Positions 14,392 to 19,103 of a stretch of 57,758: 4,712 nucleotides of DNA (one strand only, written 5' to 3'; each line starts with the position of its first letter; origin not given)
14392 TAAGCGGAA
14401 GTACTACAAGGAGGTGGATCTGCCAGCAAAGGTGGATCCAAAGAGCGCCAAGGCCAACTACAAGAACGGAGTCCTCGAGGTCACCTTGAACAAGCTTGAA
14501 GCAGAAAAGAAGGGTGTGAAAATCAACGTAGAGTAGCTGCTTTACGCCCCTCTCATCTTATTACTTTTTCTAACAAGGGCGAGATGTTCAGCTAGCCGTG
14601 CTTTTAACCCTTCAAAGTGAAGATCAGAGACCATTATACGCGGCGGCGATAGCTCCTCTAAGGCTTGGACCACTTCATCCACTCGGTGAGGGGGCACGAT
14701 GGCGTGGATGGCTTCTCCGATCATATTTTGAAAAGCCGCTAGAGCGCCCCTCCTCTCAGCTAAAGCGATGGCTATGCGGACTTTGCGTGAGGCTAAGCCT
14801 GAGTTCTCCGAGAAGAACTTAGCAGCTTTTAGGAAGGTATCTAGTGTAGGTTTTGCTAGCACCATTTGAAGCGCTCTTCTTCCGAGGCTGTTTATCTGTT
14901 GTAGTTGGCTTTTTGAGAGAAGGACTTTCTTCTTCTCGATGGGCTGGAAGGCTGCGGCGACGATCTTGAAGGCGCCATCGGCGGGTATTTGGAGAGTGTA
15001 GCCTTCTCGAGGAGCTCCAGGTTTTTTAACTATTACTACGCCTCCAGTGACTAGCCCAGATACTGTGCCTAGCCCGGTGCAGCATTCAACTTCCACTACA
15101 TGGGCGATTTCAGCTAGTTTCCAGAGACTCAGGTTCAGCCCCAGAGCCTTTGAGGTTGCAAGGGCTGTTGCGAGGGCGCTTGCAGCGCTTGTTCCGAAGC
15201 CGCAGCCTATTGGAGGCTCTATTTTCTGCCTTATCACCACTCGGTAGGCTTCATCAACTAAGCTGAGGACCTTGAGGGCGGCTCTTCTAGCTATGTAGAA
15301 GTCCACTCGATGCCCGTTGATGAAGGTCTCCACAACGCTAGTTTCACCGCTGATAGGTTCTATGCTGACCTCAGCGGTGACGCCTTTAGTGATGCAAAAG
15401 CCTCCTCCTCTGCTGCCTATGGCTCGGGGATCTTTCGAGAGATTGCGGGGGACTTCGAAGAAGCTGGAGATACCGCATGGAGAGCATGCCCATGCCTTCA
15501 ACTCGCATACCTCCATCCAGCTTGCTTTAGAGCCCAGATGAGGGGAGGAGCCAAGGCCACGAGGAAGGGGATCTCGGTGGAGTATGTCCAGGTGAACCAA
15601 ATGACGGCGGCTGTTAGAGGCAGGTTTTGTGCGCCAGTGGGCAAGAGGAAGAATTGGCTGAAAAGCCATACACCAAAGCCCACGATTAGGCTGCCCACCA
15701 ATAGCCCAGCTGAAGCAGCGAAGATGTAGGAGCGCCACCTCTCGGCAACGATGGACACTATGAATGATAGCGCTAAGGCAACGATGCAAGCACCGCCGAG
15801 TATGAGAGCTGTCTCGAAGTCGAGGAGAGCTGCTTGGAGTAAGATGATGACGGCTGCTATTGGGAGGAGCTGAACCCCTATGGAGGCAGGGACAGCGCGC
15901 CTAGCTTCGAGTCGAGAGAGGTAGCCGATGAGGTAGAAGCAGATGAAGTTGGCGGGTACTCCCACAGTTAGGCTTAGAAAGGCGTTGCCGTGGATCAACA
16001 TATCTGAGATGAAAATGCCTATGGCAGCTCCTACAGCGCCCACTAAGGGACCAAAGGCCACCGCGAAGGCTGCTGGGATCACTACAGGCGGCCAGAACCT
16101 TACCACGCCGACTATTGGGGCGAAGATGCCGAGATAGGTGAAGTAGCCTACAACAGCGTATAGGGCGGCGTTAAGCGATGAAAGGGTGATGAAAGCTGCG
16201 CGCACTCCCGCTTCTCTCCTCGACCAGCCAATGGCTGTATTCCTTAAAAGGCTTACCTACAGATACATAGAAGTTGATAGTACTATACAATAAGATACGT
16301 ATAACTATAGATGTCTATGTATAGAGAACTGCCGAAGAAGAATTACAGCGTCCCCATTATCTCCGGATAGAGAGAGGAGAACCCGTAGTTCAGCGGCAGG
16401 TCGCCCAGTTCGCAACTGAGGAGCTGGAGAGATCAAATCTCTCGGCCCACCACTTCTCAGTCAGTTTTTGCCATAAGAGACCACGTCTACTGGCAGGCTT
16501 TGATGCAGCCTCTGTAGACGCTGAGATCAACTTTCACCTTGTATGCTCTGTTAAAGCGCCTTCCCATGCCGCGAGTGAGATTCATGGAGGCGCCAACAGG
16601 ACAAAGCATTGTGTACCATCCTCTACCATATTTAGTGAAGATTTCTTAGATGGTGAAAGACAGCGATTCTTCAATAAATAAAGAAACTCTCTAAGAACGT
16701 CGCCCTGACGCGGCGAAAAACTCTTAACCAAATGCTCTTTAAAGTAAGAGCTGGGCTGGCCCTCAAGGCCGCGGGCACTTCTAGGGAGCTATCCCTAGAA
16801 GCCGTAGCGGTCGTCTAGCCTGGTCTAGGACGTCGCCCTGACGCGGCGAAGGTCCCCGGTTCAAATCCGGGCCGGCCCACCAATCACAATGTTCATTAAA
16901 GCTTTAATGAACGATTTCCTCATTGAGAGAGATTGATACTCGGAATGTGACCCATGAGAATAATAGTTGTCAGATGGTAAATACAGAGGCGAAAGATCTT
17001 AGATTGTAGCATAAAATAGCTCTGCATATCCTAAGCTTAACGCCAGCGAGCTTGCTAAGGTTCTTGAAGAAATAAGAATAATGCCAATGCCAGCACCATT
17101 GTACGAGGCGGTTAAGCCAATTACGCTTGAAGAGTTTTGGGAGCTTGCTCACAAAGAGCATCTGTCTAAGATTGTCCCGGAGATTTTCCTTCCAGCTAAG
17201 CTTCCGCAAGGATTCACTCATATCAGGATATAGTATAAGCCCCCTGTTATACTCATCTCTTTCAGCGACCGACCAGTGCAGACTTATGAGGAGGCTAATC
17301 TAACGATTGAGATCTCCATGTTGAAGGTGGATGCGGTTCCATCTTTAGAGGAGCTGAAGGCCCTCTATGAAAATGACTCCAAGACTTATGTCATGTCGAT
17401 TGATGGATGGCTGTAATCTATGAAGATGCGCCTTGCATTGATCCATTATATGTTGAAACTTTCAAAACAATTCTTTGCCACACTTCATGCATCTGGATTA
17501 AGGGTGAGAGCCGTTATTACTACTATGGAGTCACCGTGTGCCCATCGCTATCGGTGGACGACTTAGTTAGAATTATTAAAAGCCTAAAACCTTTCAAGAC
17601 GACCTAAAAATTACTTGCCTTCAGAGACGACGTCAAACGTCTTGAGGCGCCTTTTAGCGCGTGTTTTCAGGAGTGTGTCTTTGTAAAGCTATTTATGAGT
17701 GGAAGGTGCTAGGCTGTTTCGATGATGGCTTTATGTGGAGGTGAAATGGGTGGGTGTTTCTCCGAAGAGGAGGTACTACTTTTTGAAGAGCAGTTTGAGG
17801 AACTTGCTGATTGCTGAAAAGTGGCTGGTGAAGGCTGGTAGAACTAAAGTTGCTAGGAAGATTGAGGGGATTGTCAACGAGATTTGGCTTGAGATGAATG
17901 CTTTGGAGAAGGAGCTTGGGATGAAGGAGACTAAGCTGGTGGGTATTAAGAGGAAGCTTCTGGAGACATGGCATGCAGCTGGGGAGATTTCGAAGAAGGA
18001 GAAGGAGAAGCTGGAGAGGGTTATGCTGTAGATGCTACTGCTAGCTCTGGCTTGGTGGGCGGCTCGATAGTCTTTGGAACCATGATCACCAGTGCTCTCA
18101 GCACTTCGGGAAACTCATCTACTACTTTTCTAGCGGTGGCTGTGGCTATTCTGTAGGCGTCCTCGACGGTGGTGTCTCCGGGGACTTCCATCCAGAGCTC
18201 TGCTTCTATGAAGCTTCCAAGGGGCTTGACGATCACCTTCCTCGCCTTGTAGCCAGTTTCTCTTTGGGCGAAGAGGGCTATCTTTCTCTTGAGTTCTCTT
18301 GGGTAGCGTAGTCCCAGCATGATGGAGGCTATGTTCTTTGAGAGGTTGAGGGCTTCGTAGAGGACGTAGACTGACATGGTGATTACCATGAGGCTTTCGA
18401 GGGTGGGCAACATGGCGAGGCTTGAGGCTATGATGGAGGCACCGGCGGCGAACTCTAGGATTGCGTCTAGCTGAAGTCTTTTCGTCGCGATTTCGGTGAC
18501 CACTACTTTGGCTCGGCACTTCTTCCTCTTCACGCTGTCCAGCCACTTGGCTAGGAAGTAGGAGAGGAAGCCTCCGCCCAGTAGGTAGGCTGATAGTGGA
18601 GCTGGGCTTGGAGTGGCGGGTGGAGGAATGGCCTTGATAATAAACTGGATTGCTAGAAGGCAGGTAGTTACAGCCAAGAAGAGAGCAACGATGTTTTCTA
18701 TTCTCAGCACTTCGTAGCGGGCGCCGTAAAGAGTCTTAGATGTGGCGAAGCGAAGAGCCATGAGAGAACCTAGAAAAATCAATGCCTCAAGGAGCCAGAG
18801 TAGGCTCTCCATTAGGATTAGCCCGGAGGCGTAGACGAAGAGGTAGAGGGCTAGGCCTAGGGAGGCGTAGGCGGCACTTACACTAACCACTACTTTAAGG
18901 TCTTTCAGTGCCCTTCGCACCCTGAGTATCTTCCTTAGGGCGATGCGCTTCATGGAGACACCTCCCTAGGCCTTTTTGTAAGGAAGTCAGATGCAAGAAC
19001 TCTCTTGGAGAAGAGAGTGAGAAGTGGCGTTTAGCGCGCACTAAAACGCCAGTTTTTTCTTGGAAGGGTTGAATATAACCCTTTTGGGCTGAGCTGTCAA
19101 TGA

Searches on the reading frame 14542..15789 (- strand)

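Call 76: search_protein_families(library=pfam, max_evalue=0.01, proteins=[window:14542-15789:-])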
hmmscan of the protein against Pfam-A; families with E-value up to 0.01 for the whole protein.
window:14542-15789:- (415 aa): 2 families
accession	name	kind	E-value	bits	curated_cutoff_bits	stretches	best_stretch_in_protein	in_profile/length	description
PF00288.32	GHMP_kinases_N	-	8.6e-11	42.4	22.3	1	172-237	8-71/87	GHMP kinases N terminal domain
PF22700.2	MVD-like_N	-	0.0076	16.3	27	0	174-230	68-129/157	Diphosphomevalonate decarboxylase-like N-terminal domain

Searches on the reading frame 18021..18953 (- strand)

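Call 76: search_protein_families(library=pfam, max_evalue=0.01, proteins=[window:18021-18953:-])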
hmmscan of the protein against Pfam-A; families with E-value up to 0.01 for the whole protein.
window:18021-18953:- (310 aa): 1 family
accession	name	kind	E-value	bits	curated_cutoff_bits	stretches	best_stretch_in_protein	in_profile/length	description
PF01545.26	Cation_efflux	-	1.5e-10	41.7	26.6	1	21-212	3-197/198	Cation efflux family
